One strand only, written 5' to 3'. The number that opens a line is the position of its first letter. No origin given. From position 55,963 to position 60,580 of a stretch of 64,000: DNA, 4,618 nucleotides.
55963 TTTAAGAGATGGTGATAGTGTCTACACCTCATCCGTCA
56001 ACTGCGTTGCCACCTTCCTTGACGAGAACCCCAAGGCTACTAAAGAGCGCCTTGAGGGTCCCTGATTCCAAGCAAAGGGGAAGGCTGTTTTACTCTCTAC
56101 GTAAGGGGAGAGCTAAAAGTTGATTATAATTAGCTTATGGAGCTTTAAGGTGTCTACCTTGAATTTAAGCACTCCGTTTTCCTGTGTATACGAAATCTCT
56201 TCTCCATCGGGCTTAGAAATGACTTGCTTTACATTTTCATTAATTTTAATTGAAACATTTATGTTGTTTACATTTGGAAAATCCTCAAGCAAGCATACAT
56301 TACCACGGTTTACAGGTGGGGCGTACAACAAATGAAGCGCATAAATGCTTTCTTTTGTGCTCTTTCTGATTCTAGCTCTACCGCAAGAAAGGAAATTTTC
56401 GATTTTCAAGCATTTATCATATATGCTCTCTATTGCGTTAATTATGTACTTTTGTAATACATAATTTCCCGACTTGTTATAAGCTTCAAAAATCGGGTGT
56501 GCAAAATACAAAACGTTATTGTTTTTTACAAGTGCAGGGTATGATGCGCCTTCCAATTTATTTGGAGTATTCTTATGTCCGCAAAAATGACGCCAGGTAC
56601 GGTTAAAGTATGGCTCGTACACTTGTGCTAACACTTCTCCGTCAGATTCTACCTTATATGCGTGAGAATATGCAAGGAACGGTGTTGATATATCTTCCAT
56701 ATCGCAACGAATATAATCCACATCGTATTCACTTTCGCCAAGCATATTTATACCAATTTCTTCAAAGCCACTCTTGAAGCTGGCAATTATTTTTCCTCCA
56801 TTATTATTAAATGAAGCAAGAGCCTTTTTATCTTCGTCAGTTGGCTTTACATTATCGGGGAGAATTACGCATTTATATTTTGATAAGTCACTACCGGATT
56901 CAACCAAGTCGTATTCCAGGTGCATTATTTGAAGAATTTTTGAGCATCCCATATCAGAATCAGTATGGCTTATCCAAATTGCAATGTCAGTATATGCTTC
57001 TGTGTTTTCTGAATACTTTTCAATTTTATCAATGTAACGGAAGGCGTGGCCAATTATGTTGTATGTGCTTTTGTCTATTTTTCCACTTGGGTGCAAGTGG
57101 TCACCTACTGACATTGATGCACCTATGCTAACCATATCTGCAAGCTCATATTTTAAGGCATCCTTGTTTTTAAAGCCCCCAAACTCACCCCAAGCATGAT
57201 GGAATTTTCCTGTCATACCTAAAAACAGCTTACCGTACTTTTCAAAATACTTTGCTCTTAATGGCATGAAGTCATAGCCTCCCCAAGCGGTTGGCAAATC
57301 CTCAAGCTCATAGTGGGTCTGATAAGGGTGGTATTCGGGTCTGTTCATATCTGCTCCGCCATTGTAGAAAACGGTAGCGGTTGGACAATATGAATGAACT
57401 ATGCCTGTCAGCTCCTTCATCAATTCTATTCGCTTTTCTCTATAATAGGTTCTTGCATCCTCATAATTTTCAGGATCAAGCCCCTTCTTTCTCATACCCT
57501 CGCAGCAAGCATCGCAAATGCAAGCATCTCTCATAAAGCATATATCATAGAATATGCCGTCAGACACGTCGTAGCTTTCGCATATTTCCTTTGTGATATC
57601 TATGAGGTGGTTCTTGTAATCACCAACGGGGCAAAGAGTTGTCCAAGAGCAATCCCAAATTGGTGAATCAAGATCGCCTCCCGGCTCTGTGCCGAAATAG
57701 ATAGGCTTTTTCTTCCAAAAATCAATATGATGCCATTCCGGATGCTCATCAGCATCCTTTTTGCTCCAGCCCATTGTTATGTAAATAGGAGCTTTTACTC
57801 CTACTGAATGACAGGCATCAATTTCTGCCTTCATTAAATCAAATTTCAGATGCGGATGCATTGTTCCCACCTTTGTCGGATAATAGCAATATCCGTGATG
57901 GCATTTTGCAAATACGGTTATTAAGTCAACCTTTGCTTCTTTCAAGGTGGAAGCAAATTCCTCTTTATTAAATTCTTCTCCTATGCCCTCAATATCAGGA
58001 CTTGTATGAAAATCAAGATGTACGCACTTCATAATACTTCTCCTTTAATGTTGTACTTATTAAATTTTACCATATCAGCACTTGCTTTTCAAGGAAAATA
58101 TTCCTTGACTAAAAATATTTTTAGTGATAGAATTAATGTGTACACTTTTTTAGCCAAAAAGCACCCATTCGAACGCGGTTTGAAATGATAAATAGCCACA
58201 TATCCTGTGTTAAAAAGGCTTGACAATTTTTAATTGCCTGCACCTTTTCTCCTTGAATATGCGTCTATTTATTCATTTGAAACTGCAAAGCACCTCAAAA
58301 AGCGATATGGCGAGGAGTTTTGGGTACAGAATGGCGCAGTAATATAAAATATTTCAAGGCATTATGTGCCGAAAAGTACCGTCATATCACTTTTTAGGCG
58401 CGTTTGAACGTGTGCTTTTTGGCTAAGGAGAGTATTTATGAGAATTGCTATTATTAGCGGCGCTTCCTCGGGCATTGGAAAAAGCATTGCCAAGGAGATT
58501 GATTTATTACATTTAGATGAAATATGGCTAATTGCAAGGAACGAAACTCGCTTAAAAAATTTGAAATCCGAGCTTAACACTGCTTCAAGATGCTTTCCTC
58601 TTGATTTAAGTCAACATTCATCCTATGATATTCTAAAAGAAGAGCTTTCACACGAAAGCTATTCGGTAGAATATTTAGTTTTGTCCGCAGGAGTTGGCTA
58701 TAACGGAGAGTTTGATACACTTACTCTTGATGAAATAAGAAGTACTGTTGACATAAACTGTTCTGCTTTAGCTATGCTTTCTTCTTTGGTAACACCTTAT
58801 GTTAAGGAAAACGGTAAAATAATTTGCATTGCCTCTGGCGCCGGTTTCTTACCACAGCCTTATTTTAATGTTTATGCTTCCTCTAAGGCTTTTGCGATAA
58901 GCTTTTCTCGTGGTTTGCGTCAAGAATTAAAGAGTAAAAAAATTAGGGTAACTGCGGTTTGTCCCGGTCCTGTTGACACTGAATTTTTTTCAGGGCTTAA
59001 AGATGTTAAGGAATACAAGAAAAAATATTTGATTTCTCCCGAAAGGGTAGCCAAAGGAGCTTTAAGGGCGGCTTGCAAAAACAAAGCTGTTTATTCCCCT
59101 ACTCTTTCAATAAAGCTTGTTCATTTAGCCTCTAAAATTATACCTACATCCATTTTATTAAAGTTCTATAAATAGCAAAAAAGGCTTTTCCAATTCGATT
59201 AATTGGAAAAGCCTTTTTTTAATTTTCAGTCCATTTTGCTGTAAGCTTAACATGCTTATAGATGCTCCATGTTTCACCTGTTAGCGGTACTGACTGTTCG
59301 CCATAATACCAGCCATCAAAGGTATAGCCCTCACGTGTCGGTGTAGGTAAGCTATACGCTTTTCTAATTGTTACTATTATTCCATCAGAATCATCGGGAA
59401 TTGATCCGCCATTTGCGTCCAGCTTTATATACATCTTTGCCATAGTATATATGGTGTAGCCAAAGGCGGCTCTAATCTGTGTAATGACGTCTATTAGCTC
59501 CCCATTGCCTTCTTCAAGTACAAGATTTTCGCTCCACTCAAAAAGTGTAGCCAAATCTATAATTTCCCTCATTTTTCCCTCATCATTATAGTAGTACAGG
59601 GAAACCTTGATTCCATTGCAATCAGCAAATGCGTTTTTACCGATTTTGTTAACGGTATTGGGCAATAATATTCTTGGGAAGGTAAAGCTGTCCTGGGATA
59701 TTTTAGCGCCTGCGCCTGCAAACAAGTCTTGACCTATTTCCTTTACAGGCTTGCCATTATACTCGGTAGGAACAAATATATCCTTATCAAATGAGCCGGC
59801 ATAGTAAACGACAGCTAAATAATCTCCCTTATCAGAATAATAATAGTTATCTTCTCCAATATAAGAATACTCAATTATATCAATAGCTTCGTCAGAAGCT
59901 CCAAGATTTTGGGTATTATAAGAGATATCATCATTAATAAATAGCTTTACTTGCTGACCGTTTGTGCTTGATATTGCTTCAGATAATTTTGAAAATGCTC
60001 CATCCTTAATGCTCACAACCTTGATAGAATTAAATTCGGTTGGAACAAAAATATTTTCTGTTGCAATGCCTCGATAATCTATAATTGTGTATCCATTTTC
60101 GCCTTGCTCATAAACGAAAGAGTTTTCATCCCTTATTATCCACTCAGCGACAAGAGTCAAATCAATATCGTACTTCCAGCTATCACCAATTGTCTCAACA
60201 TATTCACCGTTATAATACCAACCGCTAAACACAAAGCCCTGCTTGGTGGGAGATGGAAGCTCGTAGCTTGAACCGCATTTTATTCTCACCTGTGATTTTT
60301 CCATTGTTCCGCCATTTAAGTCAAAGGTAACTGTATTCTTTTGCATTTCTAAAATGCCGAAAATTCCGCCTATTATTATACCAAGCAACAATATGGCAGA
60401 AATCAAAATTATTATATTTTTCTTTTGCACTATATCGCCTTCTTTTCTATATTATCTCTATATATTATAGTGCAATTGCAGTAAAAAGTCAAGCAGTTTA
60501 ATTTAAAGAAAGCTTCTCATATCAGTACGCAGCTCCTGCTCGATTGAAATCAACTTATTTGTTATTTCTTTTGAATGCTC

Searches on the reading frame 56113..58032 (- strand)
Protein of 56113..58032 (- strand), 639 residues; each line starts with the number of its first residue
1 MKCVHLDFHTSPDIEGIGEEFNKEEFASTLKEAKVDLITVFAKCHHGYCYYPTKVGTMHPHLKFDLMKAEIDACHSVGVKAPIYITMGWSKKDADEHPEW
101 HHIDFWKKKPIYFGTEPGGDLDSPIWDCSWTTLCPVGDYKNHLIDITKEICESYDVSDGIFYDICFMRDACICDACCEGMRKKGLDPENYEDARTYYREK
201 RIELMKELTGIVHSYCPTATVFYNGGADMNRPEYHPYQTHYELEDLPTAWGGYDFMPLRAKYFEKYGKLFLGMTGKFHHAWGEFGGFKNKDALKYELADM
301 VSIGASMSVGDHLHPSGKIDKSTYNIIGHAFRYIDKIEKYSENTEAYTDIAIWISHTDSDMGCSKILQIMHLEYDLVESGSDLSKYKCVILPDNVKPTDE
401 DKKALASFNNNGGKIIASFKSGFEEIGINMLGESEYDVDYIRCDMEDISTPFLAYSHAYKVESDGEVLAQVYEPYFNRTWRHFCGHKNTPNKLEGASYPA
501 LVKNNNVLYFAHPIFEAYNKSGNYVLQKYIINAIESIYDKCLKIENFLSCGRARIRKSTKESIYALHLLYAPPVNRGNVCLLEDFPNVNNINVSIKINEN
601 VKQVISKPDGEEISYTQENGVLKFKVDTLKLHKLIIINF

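Call 51: search_protein_families(library=pfam, proteins=[window:56113-58032:-], max_evalue=0.00001)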
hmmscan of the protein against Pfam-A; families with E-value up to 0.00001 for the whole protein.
window:56113-58032:- (639 aa): 3 families
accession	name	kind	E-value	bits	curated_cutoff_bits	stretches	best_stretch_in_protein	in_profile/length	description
PF14871.12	GHL6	-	1.1e-28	100.5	35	1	22-164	1-132/132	Hypothetical glycosyl hydrolase 6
PF01120.23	Alpha_L_fucos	-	7.3e-09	35.9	25.2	1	19-326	92-332/345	Alpha-L-fucosidase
PF08532.16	Glyco_hydro_42M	-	2.5e-06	27.6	25.8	1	370-423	42-95/207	Beta-galactosidase trimerisation domain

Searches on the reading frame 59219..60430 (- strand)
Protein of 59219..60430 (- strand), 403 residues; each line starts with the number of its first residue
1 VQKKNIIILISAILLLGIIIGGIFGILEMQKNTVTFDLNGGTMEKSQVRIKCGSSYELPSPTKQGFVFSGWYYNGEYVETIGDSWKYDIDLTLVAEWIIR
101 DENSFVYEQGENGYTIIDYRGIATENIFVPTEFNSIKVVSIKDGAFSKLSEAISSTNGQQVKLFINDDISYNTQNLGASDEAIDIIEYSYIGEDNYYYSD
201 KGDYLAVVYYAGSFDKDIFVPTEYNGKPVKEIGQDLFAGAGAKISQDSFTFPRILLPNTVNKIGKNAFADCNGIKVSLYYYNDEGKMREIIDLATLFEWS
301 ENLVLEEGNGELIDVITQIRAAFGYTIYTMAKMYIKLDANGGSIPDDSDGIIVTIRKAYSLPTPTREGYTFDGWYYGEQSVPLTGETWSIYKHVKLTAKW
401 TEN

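Call 51: search_protein_families(library=pfam, proteins=[window:59219-60430:-], max_evalue=0.00001)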
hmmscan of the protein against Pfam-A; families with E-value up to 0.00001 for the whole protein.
window:59219-60430:- (403 aa): 1 family
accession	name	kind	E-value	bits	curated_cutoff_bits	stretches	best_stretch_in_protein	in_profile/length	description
PF09479.16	Flg_new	-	3.7e-21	75.4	27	2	33-95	2-64/65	Listeria-Bacteroides repeat domain (List_Bact_rpt)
